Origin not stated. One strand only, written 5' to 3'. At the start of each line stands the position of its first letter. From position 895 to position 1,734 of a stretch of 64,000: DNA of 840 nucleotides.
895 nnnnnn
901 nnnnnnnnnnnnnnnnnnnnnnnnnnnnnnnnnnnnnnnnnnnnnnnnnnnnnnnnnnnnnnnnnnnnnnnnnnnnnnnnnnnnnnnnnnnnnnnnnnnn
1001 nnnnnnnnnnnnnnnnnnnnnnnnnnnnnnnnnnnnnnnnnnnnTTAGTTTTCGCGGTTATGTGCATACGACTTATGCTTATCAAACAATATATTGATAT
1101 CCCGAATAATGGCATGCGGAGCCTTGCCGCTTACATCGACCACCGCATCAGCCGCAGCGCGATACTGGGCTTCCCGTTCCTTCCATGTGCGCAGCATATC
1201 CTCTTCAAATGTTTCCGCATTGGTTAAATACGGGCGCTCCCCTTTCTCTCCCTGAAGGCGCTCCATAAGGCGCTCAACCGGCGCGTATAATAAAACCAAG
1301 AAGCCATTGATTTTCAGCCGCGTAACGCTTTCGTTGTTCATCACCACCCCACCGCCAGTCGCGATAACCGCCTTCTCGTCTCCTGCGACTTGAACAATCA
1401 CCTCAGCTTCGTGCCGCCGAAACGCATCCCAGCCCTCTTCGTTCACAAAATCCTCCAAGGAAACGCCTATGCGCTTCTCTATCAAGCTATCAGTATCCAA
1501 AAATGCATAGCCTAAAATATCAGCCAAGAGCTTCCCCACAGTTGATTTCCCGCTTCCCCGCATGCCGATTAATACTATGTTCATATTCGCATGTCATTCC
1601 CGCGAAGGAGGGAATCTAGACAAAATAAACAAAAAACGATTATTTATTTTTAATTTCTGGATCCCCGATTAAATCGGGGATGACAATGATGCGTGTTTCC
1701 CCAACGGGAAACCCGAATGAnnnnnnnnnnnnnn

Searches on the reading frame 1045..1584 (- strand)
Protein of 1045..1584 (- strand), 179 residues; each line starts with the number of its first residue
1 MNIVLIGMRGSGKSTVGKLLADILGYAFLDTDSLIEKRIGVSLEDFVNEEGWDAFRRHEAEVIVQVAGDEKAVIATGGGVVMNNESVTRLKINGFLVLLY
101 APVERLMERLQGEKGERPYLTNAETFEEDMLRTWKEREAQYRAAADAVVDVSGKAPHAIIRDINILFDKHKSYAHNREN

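Call 39: search_protein_families(library=pfam, proteins=[window:1045-1584:-], max_evalue=0.00001)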
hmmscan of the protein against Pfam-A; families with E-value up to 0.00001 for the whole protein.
window:1045-1584:- (179 aa): 2 families
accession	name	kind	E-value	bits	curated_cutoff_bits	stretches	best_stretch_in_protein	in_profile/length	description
PF01202.28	SKI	-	1.3e-43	149.3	22.1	1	9-163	1-154/159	Shikimate kinase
PF13238.12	AAA_18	-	1.3e-07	32.5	29.4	1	3-116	1-114/128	AAA domain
